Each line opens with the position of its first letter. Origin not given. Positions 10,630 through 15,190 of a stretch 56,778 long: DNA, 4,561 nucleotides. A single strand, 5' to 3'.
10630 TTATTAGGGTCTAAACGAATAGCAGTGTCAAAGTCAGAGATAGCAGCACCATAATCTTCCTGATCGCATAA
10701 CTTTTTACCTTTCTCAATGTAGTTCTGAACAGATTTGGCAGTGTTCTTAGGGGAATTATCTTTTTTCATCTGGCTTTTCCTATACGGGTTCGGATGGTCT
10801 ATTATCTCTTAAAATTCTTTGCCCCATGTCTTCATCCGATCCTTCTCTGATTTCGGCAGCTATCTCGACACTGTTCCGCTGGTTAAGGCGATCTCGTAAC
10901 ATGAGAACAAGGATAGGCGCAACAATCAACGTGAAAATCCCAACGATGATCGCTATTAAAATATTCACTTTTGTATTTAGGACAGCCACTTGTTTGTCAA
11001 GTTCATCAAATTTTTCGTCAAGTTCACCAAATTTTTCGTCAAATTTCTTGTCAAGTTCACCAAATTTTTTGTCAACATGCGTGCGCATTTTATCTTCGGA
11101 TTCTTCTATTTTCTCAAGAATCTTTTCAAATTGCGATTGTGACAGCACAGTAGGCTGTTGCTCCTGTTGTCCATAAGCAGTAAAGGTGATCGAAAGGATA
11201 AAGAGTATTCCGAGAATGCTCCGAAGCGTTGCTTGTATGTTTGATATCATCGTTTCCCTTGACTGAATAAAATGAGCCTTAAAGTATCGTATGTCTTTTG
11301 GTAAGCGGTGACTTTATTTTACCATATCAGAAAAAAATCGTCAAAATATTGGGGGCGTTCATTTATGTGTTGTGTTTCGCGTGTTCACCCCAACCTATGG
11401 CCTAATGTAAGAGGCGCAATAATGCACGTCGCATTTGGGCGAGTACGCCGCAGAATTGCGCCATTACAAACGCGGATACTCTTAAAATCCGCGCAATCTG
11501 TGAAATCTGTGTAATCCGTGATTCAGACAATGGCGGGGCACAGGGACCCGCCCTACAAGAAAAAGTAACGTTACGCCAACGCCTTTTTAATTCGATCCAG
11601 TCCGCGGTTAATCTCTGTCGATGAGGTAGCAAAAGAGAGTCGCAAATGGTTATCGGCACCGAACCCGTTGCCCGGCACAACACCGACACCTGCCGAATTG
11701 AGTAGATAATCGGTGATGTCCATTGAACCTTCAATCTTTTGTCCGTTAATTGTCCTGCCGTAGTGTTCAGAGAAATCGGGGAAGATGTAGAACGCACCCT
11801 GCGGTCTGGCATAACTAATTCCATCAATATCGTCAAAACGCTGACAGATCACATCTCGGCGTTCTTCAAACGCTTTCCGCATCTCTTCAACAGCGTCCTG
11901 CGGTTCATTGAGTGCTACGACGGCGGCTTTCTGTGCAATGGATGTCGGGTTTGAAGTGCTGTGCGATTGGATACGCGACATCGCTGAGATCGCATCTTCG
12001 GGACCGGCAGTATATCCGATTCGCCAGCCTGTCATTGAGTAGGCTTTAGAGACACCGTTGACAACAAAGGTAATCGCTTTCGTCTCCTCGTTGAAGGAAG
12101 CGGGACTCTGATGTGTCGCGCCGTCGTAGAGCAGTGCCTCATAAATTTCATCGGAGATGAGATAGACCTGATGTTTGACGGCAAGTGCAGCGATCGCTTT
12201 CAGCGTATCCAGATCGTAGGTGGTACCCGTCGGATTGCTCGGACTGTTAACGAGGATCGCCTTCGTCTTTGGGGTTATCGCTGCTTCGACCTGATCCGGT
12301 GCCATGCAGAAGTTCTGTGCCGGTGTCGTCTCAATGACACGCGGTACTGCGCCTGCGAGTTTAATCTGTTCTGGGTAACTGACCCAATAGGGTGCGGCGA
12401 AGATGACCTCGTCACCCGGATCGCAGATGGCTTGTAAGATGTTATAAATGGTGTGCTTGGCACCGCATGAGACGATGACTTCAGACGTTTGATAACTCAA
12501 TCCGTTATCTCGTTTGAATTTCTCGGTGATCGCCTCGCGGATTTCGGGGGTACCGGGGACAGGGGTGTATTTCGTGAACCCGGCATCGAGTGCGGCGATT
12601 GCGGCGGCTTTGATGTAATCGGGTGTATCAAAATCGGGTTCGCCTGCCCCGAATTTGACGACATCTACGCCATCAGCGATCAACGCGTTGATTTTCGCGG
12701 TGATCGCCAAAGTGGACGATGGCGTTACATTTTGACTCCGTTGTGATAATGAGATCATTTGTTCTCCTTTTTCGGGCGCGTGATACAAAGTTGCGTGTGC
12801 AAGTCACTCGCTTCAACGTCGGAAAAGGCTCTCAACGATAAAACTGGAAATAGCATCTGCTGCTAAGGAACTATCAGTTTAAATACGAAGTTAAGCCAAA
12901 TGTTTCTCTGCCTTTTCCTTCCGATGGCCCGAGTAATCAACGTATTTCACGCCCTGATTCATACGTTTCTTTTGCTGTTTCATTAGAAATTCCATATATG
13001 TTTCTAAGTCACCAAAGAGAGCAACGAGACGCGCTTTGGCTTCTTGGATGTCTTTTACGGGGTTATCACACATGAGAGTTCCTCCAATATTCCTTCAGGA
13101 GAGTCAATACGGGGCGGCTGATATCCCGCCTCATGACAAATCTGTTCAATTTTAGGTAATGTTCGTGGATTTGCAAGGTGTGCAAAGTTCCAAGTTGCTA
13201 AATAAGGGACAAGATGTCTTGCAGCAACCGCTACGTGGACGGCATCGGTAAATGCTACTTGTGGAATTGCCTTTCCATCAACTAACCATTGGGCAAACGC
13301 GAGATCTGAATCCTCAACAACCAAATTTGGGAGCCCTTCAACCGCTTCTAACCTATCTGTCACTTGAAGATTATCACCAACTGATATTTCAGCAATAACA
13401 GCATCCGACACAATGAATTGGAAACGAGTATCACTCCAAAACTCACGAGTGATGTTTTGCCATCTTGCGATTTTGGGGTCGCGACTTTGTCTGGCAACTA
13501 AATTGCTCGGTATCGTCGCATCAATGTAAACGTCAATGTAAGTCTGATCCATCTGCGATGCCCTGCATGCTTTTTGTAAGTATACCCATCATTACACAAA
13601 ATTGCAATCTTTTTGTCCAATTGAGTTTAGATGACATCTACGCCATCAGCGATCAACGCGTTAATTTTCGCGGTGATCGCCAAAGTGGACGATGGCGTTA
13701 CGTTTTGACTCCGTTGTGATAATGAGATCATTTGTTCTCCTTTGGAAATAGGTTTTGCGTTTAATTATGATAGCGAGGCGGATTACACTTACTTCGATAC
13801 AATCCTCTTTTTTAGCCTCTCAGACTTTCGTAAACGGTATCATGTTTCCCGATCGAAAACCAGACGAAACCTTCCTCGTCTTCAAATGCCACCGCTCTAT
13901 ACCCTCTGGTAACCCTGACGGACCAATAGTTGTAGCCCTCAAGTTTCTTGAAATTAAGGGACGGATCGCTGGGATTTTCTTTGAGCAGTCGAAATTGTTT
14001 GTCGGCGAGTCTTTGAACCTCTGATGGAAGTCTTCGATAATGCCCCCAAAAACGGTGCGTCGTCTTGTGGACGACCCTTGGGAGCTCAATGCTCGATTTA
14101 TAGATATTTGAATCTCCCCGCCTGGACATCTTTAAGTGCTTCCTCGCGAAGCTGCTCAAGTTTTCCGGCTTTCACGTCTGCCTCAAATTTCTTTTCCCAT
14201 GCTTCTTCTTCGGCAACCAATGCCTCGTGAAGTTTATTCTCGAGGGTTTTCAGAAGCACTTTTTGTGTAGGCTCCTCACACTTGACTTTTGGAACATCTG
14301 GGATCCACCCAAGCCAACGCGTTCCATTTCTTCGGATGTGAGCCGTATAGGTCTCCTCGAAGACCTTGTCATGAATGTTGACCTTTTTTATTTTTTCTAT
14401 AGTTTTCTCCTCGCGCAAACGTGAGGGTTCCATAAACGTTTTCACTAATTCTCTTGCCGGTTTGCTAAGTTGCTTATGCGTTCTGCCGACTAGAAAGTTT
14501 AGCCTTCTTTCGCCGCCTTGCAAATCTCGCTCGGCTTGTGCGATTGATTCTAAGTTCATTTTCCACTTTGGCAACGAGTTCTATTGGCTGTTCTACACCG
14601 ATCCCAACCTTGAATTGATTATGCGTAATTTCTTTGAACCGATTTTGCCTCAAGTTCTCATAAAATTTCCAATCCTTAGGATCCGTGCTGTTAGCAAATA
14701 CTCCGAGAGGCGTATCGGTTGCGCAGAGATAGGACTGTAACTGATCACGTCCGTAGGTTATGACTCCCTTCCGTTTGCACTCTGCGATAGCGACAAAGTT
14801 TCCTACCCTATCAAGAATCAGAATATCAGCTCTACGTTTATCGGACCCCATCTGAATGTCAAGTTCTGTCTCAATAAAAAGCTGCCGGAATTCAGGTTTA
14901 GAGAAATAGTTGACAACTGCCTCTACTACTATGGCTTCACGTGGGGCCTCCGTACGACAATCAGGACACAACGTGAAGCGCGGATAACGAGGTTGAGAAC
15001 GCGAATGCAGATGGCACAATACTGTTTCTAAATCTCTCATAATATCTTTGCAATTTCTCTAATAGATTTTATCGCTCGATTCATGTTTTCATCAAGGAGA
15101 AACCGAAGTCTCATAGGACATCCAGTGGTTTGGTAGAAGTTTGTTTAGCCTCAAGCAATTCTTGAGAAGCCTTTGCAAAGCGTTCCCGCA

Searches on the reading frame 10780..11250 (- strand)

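Call 3: search_protein_families(library=pfam, proteins=[window:10780-11250:-], max_evalue=0.1)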
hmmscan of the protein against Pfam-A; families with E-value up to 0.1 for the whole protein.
window:10780-11250:- (156 aa): 19 families
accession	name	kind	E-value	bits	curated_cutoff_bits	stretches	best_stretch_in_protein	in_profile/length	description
PF11083.13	Relaxase_C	-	0.00042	21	30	1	60-100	20-61/125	C-terminal helical hairpin domain from relaxase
PF05531.17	NPV_P10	-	0.0016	19.4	29.8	1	37-99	2-62/75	Nucleopolyhedrovirus P10 protein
PF14942.11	Muted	-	0.0021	18.7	26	1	5-87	63-145/146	Organelle biogenesis, Muted-like protein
PF06847.16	Arc_PepC_II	-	0.0048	17.9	29.9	1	37-110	18-89/93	Archaeal Peptidase A24 C-terminus Type II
PF23831.1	DUF7201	-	0.012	15.7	27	1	46-109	52-114/142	Coiled-coil region of unknown function (DUF7201)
PF04513.17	Baculo_PEP_C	-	0.014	15.9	38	1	39-101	34-100/140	Baculovirus polyhedron envelope protein, PEP, C terminus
PF24151.2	ArlX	-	0.021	14.7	28.7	1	28-88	38-98/229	ArlX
PF08374.16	Protocadherin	-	0.022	15.2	26.3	1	89-127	32-71/217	Protocadherin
PF15397.11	DUF4618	-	0.028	14.3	34.9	1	38-98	47-107/258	Domain of unknown function (DUF4618)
PF03040.20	CemA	-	0.031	14.6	27.4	1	16-118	28-127/229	CemA family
PF14300.12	DMP19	-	0.035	15.1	25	1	41-87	56-100/112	DMP19-like protein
PF16526.10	CLZ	-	0.046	14.6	26.7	0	65-99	14-51/71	C-terminal leucine zipper domain of cyclic nucleotide-gated channels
PF06667.17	PspB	-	0.053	14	25.6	0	98-125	4-32/73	Phage shock protein B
PF06480.20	FtsH_ext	-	0.058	14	25.5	1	13-47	5-40/103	FtsH Extracellular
PF05434.16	Tmemb_9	-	0.063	13.6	28.6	0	94-141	49-96/145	TMEM9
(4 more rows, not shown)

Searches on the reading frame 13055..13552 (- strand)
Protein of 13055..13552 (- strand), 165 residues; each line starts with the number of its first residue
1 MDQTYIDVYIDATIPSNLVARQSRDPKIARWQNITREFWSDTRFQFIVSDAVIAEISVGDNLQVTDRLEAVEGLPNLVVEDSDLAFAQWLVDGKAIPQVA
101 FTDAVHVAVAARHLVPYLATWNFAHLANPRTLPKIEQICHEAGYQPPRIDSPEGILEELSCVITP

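Call 3: search_protein_families(library=pfam, proteins=[window:13055-13552:-], max_evalue=0.1)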
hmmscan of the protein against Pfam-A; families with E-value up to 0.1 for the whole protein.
window:13055-13552:- (165 aa): 1 family
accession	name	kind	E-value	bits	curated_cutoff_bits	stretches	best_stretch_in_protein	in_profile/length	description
PF01850.27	PIN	-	0.068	14.2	23.6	0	8-116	1-106/120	PIN domain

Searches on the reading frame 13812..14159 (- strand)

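Call 3: search_protein_families(library=pfam, proteins=[window:13812-14159:-], max_evalue=0.1)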
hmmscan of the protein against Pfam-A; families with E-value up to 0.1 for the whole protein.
window:13812-14159:- (115 aa): 1 family
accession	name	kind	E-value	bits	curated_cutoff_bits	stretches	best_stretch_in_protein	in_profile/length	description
PF24732.2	ParE_like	-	3.6e-07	30.5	24.4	1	47-107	2-63/67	ParE-like toxin domain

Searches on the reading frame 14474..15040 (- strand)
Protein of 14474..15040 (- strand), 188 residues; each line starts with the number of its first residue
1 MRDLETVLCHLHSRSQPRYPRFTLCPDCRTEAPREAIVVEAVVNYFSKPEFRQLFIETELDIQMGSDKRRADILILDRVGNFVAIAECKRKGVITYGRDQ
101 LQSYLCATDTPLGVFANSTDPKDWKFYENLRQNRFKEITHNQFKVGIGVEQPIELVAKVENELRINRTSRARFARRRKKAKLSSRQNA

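Call 3: search_protein_families(library=pfam, proteins=[window:14474-15040:-], max_evalue=0.1)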
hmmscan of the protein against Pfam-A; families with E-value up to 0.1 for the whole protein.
window:14474-15040:- (188 aa): 1 family
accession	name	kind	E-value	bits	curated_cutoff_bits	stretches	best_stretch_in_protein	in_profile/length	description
PF13588.12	HSDR_N_2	-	8.4e-09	35.9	25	1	50-131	18-102/110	Type I restriction enzyme R protein N terminus (HSDR_N)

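Call 4: search_protein_families(library=padloc, proteins=[window:14474-15040:-], max_evalue=0.1)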
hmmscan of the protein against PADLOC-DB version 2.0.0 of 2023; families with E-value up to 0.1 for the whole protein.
window:14474-15040:- (188 aa): 3 families
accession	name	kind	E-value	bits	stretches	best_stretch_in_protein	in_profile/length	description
PDLC03034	MTase_I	-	2.1e-09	34.2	1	50-175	74-199/672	Type I methyltransferase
PDLC03624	REase_MTase_IIG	-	0.0079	12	1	31-92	60-122/1271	Type IIG restriction enzyme-methyltransferase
PDLC01887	CARF4--CARF_PDDEXK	-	0.0095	13.5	1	59-116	177-232/285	-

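Call 5: search_protein_families(library=ncbifam, proteins=[window:14474-15040:-], max_evalue=0.1)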
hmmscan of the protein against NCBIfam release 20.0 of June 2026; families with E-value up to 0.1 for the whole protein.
window:14474-15040:- (188 aa): 0 families
